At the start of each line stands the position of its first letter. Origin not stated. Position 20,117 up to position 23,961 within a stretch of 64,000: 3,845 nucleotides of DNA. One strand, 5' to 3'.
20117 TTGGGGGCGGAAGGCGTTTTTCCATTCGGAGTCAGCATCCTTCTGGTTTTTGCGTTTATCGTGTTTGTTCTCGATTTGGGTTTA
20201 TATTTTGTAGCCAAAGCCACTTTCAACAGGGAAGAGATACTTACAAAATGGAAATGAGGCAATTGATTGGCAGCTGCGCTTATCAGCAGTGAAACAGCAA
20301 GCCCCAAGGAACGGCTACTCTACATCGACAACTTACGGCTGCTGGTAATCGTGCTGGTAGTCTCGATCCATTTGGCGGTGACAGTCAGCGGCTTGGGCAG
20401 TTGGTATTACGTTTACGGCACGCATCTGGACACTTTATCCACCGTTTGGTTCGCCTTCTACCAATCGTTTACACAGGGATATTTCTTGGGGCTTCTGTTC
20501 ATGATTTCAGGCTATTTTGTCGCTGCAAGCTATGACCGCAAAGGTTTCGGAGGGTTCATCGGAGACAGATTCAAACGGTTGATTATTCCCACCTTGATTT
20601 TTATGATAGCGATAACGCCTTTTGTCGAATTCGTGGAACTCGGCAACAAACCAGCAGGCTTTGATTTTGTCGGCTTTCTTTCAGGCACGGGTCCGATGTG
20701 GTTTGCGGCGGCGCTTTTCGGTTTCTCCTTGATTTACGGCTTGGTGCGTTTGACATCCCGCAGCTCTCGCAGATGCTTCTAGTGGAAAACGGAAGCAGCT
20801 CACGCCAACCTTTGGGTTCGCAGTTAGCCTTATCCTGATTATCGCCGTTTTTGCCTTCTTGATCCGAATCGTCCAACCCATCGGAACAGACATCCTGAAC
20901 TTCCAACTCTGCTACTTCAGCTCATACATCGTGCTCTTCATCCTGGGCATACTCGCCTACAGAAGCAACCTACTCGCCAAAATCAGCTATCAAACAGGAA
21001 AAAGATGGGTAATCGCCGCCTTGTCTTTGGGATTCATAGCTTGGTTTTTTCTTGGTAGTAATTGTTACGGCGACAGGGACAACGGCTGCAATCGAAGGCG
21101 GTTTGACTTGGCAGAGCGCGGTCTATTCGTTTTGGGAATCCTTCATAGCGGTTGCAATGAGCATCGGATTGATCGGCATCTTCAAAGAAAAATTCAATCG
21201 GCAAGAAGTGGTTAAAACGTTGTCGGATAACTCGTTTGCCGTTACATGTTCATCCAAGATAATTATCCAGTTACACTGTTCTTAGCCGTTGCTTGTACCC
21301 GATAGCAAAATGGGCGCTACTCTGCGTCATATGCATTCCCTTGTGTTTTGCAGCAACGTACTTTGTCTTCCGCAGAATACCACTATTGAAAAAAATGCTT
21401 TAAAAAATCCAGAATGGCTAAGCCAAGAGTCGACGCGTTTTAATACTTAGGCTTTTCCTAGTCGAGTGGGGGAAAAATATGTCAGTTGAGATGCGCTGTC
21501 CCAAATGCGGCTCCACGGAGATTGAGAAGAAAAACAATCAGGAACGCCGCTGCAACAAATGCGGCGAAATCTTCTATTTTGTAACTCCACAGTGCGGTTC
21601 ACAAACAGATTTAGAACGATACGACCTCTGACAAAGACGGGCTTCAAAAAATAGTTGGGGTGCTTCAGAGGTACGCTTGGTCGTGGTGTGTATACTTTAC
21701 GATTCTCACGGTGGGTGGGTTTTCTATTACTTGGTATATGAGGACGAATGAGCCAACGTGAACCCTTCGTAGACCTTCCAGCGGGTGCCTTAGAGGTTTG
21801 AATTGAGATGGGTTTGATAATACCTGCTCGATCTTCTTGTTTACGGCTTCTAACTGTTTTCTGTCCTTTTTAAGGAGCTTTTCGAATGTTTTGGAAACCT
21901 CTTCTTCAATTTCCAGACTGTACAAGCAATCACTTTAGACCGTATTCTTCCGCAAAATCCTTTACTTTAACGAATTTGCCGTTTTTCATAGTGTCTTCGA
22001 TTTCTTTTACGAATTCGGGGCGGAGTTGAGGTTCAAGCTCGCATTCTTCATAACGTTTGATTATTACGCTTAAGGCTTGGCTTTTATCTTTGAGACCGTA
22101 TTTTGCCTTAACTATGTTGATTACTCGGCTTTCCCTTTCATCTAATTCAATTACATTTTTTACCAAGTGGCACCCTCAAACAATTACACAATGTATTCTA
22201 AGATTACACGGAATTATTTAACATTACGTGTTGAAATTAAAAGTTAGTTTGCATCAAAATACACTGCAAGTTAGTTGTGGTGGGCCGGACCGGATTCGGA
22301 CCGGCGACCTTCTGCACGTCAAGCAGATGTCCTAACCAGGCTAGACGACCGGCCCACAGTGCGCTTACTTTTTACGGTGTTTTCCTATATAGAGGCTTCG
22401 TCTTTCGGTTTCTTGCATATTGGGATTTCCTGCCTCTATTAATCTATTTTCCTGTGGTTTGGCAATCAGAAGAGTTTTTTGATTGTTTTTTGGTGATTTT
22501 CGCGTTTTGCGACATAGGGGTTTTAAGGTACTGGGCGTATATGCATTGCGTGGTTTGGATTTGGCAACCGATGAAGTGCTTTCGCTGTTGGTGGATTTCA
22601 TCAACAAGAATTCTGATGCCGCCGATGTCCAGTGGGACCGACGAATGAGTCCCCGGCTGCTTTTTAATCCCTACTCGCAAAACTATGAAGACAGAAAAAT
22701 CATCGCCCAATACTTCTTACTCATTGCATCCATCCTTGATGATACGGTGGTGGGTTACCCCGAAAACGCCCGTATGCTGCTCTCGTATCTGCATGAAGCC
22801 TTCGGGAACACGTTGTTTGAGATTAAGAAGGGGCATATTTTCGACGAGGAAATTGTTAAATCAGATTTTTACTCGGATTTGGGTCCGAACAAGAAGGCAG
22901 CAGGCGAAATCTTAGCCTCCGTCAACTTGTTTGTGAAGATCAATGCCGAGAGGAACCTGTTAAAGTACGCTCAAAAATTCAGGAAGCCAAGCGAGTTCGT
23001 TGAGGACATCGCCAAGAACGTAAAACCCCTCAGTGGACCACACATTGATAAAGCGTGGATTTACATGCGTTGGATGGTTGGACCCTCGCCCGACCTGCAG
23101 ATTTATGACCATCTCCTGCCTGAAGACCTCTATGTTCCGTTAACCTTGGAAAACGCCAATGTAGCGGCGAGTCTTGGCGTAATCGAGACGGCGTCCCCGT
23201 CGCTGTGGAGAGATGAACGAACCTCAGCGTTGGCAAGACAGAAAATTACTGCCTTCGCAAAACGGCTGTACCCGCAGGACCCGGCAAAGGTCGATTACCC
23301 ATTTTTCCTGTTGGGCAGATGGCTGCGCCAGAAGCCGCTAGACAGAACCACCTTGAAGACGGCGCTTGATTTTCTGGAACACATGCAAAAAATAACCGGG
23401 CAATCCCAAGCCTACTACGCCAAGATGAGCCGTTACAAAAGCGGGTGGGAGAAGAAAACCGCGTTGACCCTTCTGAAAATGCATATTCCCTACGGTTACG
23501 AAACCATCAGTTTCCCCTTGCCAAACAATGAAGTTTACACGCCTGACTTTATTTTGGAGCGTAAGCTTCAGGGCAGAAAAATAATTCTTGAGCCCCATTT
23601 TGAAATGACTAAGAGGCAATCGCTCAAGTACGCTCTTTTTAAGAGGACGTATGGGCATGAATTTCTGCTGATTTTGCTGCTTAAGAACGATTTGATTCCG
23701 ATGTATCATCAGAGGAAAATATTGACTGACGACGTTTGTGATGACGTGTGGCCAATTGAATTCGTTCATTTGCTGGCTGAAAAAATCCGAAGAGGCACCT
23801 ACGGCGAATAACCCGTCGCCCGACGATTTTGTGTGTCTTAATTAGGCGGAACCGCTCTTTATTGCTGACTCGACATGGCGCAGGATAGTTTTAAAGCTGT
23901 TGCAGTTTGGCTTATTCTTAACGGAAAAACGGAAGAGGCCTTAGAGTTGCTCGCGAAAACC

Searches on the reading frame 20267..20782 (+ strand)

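Call 55: search_protein_families(library=pfam, proteins=[window:20267-20782:+], max_evalue=0.001)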
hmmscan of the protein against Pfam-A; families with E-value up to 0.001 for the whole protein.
window:20267-20782:+ (171 aa): 1 family
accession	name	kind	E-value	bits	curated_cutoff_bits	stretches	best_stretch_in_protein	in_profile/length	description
PF01757.29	Acyl_transf_3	-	7.2e-19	68.4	31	1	18-165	2-147/326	Acyltransferase domain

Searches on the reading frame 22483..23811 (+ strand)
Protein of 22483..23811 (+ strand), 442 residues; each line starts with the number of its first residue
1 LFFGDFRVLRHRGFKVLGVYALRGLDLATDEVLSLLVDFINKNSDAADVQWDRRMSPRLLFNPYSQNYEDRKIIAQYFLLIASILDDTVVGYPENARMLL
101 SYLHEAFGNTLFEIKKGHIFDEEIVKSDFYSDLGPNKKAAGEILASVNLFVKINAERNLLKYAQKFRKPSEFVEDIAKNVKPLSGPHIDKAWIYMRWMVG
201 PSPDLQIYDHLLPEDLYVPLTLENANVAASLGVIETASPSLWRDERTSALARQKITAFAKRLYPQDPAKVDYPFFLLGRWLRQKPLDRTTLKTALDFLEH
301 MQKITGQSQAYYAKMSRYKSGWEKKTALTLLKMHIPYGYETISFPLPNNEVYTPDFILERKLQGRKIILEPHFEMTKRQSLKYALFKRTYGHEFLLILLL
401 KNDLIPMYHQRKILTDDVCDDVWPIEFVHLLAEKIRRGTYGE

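Call 45: search_protein_families(library=pfam, proteins=[window:22483-23811:+], max_evalue=0.001)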
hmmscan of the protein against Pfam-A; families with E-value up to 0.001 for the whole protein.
window:22483-23811:+ (442 aa): 1 family
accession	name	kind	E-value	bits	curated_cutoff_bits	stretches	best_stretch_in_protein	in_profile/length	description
PF09674.15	DUF2400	-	4.8e-08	33.8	25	1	183-278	135-223/225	Protein of unknown function (DUF2400)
